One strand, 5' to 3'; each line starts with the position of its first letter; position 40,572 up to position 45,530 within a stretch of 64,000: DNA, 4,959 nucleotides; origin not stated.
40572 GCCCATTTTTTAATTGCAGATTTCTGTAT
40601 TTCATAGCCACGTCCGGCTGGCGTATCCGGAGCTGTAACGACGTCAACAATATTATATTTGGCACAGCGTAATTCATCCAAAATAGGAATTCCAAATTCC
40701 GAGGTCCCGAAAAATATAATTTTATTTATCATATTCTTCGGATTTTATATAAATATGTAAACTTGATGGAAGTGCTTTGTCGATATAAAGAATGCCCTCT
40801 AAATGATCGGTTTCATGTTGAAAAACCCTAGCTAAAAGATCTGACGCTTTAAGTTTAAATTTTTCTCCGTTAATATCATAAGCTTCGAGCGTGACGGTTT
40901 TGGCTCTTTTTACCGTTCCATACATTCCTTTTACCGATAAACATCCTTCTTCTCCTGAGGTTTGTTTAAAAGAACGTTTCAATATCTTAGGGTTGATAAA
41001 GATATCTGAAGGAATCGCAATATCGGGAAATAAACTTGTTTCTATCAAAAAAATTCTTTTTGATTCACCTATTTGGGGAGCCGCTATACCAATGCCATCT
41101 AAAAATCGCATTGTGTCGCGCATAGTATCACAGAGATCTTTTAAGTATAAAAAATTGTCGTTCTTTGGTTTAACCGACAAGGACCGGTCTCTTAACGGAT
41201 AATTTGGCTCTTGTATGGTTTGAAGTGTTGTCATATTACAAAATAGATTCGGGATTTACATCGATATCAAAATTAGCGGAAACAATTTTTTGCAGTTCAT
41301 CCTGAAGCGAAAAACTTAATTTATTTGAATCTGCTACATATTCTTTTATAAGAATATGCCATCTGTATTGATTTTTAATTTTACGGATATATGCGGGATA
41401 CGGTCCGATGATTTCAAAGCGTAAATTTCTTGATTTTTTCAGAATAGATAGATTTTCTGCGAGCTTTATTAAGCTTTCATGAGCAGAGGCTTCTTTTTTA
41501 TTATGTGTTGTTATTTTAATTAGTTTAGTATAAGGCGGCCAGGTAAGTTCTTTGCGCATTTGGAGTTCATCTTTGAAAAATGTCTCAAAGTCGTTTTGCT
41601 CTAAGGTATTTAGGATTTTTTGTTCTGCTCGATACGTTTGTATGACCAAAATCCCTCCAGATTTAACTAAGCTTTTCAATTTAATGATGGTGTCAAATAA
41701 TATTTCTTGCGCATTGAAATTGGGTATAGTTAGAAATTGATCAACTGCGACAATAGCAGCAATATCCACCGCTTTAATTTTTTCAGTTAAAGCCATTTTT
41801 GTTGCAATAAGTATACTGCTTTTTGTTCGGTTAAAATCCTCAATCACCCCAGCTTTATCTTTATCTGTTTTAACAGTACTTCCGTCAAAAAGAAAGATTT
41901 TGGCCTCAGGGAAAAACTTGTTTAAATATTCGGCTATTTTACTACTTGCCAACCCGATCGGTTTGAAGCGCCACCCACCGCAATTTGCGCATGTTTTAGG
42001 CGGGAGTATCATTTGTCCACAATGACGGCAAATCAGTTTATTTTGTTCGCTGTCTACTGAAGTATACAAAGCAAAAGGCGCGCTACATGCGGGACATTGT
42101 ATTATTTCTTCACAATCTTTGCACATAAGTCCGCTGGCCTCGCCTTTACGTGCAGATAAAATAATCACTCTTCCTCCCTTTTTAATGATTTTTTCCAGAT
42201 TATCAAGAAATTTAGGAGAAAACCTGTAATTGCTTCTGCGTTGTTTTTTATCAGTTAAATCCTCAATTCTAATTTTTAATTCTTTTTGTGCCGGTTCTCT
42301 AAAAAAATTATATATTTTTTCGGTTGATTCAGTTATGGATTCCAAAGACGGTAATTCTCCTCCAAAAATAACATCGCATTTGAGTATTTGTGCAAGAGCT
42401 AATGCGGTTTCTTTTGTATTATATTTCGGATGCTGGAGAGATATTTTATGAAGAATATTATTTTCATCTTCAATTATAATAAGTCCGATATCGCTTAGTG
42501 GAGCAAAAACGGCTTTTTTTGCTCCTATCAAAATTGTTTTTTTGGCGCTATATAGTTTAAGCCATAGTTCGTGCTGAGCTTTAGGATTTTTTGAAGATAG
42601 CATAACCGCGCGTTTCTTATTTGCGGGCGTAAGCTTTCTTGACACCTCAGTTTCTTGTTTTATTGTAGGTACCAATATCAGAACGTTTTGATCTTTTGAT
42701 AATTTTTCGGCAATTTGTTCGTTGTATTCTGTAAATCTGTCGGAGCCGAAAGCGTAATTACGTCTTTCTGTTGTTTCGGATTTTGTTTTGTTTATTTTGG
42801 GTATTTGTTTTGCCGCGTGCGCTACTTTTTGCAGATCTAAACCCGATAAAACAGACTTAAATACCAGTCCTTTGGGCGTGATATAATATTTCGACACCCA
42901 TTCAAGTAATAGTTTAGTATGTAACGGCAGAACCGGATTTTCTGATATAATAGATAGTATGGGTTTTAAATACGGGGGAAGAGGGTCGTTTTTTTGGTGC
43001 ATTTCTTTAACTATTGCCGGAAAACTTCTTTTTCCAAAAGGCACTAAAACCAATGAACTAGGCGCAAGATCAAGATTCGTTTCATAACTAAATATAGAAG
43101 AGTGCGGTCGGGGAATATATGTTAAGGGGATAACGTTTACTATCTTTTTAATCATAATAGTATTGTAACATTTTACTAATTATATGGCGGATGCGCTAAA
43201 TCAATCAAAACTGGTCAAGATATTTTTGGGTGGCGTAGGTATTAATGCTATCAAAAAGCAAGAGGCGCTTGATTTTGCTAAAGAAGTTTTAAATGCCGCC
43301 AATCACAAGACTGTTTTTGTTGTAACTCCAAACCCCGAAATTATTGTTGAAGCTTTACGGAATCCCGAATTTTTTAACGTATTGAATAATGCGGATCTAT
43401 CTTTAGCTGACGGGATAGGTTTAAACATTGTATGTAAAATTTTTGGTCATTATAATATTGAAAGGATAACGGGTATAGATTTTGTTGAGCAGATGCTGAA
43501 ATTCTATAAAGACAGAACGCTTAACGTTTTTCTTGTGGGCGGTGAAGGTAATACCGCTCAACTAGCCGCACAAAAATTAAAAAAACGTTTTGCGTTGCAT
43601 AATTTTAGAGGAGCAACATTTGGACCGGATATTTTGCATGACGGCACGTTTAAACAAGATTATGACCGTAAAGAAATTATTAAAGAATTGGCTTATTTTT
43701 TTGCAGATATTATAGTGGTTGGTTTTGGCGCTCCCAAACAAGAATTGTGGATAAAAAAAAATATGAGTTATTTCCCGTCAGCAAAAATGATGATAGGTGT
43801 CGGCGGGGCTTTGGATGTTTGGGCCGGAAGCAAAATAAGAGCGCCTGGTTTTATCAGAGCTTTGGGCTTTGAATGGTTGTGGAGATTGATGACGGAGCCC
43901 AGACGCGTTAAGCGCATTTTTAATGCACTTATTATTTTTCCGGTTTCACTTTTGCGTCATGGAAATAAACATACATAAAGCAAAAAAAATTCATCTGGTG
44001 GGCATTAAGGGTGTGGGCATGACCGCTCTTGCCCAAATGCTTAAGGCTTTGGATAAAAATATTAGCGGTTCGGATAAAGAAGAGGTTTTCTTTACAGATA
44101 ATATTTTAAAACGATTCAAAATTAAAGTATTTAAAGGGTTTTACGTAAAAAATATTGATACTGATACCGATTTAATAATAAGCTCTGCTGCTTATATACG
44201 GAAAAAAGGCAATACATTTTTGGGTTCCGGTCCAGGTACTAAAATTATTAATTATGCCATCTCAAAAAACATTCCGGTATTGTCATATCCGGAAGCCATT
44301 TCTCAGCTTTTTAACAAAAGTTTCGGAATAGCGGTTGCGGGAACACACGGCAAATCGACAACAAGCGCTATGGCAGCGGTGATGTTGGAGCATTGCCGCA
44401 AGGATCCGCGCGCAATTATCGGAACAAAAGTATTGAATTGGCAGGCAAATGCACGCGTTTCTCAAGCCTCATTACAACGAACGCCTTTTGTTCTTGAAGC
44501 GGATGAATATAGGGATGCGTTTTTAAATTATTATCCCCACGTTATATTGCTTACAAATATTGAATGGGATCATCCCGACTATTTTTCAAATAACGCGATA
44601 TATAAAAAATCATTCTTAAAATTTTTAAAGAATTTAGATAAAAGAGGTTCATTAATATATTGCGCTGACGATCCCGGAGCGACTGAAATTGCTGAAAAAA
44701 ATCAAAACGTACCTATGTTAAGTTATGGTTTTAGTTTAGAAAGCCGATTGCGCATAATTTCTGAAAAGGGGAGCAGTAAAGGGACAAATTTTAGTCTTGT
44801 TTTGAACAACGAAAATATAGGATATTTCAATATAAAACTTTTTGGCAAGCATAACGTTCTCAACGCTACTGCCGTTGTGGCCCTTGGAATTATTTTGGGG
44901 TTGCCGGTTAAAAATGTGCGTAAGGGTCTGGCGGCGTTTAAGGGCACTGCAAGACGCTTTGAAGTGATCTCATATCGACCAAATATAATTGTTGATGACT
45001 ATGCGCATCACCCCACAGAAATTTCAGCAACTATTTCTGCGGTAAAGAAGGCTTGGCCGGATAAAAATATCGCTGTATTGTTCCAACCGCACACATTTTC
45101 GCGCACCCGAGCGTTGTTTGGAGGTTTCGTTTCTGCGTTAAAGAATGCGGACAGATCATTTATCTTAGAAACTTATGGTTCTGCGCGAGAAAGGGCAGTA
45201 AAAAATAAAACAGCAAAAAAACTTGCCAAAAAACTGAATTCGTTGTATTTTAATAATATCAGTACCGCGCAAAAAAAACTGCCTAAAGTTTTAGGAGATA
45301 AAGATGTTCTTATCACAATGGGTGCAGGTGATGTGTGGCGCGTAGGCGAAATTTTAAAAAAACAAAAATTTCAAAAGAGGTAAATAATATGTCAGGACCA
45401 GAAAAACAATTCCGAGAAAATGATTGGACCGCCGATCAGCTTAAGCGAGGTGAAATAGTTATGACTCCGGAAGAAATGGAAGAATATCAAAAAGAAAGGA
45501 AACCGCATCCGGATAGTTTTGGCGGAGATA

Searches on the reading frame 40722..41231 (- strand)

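Call 43: search_protein_families(library=pfam, proteins=[window:40722-41231:-], max_evalue=0.0001)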
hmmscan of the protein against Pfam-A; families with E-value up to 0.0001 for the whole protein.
window:40722-41231:- (169 aa): 1 family
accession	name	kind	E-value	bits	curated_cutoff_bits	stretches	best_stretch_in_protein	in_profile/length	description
PF01327.26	Pep_deformylase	-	2.5e-43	147.8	22.8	1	9-153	8-150/156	Polypeptide deformylase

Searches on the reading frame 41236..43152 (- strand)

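Call 44: search_protein_families(library=pfam, proteins=[window:41236-43152:-], max_evalue=0.0001)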
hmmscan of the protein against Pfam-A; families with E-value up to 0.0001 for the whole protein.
window:41236-43152:- (638 aa): 2 families
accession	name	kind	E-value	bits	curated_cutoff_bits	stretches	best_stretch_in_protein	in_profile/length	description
PF17764.6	PriA_3primeBD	-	3.4e-15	56.1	22.7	1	13-102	4-95/96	3'DNA-binding domain (3'BD)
PF18074.6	PriA_C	-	8.4e-15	55.8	26.9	1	540-634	1-95/95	Primosomal protein N C-terminal domain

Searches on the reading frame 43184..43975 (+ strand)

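Call 44: search_protein_families(library=pfam, proteins=[window:43184-43975:+], max_evalue=0.0001)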
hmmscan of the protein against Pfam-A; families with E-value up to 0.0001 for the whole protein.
window:43184-43975:+ (264 aa): 1 family
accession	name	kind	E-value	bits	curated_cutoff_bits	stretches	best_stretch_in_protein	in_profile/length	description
PF03808.19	Glyco_tran_WecG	-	8.4e-47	159.5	27.4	1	70-245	1-167/168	Glycosyl transferase WecG/TagA/CpsF family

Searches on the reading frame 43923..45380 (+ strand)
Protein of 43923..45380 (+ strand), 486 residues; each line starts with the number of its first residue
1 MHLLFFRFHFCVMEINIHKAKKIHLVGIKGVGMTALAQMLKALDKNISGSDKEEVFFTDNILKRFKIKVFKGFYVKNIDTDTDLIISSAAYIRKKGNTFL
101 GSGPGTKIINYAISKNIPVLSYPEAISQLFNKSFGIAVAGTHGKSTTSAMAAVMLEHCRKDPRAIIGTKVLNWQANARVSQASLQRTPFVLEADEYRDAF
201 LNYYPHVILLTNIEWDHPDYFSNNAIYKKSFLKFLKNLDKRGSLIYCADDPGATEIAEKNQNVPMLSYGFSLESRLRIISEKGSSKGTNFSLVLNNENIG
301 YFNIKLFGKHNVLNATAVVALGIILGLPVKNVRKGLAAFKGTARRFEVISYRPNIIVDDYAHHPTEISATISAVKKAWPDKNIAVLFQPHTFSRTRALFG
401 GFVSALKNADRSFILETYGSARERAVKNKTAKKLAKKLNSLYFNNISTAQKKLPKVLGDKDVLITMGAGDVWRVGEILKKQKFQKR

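Call 44: search_protein_families(library=pfam, proteins=[window:43923-45380:+], max_evalue=0.0001)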
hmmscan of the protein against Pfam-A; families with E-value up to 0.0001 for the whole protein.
window:43923-45380:+ (486 aa): 3 families
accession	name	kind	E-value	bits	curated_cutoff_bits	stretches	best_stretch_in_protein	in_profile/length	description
PF08245.18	Mur_ligase_M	-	7.8e-24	85.2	24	1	138-321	1-199/200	Mur ligase middle domain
PF02875.26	Mur_ligase_C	-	2.6e-17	64.3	28.4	1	344-469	1-127/127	Mur ligase, glutamate ligase domain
PF01225.30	Mur_ligase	-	7.4e-09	36.3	21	1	22-131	1-92/95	Mur ligase family, catalytic domain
